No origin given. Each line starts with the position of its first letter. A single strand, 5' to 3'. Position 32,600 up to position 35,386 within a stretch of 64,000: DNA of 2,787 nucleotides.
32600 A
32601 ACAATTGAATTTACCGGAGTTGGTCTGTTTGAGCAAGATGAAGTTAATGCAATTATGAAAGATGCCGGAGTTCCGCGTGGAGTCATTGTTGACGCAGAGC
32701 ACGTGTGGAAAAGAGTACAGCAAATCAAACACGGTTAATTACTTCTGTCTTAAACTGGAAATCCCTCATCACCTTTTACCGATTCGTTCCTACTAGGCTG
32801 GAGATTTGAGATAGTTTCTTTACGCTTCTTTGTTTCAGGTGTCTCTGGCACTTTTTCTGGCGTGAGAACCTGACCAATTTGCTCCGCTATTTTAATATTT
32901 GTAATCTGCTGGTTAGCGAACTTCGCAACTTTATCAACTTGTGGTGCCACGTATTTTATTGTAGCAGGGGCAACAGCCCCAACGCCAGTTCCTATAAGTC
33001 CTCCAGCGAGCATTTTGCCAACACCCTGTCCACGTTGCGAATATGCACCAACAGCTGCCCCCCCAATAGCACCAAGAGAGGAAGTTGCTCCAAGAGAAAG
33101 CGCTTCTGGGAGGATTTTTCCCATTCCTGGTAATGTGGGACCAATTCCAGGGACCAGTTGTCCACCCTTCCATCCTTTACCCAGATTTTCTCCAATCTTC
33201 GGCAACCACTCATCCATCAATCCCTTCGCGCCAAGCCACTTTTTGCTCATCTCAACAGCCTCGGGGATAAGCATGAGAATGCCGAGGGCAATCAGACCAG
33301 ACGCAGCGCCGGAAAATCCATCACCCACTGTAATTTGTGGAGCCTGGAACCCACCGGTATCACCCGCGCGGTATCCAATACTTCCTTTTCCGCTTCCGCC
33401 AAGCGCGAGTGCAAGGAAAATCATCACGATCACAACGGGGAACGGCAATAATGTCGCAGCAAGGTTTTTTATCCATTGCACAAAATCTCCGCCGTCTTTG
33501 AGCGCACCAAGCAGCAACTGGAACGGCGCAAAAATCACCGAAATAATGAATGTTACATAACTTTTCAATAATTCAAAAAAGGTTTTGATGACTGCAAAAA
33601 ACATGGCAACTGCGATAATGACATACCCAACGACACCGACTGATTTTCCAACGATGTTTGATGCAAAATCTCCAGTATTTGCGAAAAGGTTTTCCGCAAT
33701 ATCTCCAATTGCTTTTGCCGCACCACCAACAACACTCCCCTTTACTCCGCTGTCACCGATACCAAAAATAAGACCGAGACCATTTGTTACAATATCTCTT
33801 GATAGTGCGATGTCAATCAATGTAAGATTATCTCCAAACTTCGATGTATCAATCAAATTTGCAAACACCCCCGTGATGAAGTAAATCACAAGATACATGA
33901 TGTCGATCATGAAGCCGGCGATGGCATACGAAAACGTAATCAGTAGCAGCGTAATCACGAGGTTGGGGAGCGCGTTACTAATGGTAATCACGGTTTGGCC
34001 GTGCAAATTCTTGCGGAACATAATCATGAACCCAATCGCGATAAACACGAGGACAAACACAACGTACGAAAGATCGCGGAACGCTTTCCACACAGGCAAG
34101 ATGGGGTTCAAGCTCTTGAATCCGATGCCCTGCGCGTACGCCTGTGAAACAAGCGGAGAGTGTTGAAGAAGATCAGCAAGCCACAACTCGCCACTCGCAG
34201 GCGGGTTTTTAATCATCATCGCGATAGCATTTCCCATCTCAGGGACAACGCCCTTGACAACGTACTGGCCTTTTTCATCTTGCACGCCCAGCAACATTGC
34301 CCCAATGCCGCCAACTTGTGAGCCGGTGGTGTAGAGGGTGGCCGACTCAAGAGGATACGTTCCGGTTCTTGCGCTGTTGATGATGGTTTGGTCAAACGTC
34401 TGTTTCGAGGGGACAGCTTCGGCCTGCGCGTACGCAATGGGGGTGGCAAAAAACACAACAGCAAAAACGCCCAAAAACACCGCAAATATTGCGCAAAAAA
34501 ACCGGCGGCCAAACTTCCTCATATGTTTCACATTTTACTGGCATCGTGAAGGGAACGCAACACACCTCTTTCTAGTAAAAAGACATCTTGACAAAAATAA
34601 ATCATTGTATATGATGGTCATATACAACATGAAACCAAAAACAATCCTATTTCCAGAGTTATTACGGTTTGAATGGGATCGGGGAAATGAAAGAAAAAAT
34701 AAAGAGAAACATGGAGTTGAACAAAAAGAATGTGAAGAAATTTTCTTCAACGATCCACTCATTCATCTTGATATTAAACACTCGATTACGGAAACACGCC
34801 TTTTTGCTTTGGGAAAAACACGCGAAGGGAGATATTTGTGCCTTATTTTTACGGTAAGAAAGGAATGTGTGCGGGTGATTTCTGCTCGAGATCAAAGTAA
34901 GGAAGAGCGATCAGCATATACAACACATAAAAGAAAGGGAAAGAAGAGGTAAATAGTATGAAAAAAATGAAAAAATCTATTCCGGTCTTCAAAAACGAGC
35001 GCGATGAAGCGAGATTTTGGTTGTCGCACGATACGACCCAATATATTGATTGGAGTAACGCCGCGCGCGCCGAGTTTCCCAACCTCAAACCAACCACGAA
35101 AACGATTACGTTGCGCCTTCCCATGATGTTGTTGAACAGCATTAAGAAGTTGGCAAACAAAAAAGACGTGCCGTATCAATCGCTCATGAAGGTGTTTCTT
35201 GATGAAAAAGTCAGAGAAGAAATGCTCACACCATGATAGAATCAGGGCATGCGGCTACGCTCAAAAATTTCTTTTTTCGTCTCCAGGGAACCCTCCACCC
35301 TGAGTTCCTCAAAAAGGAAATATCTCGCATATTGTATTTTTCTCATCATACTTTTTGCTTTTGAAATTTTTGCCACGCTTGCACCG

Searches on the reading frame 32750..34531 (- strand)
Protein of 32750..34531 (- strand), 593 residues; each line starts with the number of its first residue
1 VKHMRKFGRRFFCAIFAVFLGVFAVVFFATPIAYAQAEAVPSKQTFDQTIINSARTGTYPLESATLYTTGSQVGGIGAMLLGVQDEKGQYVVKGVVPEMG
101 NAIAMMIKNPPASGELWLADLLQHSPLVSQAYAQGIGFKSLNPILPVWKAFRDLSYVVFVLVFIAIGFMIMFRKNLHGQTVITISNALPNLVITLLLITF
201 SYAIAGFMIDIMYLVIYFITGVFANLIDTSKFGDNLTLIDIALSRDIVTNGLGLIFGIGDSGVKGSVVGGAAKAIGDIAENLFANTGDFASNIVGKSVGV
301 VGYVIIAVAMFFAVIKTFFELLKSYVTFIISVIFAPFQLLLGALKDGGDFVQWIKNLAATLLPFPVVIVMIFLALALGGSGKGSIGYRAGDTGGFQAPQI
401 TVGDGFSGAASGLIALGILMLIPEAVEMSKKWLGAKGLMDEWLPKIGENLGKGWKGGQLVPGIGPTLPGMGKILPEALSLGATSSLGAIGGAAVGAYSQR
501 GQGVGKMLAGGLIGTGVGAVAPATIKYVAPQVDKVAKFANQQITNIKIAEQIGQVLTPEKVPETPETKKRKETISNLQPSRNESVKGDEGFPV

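Call 4: search_protein_families(library=pfam, proteins=[window:32750-34531:-], max_evalue=0.1)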
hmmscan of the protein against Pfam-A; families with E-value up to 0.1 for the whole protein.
window:32750-34531:- (593 aa): 1 family
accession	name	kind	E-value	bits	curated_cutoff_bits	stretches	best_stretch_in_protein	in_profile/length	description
PF05818.17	TraT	-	0.016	15.4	31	1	484-559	91-154/214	Enterobacterial TraT complement resistance protein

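Call 15: search_protein_families(library=pfam, proteins=[window:32750-34531:-], max_evalue=1)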
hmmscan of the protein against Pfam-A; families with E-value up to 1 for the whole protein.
window:32750-34531:- (593 aa): 1 family
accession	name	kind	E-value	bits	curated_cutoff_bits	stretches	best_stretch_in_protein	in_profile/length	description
PF05818.17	TraT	-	0.016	15.4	31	1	484-559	91-154/214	Enterobacterial TraT complement resistance protein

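Call 90: search_protein_families(library=ncbifam, proteins=[window:32750-34528:-], max_evalue=0.1)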
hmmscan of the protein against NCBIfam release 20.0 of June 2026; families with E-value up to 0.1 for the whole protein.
window:32750-34528:- (592 aa): 0 families

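Call 91: search_solved_structures(query=window:32750-34528:-, max_evalue=10)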
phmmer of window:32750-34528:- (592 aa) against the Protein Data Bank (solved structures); distinct sequences matched with E-value up to 10: 0.

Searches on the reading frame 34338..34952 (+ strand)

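Call 4: search_protein_families(library=pfam, proteins=[window:34338-34952:+], max_evalue=0.1)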
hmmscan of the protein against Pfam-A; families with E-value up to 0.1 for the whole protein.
window:34338-34952:+ (204 aa): 1 family
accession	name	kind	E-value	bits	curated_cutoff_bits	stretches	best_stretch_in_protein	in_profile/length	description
PF04365.19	BrnT_toxin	-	5e-21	75.2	34.5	1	113-190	1-77/77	Ribonuclease toxin, BrnT, of type II toxin-antitoxin system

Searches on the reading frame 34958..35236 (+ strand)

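Call 4: search_protein_families(library=pfam, proteins=[window:34958-35236:+], max_evalue=0.1)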
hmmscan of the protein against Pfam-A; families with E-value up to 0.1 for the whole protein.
window:34958-35236:+ (92 aa): 2 families
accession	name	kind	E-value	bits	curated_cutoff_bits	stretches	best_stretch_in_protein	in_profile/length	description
PF12441.14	CopG_antitoxin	-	5.5e-31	107.6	28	1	6-84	1-79/79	CopG antitoxin of type II toxin-antitoxin system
PF19807.5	DUF6290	-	0.058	14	27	1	48-88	2-42/72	Family of unknown function (DUF6290)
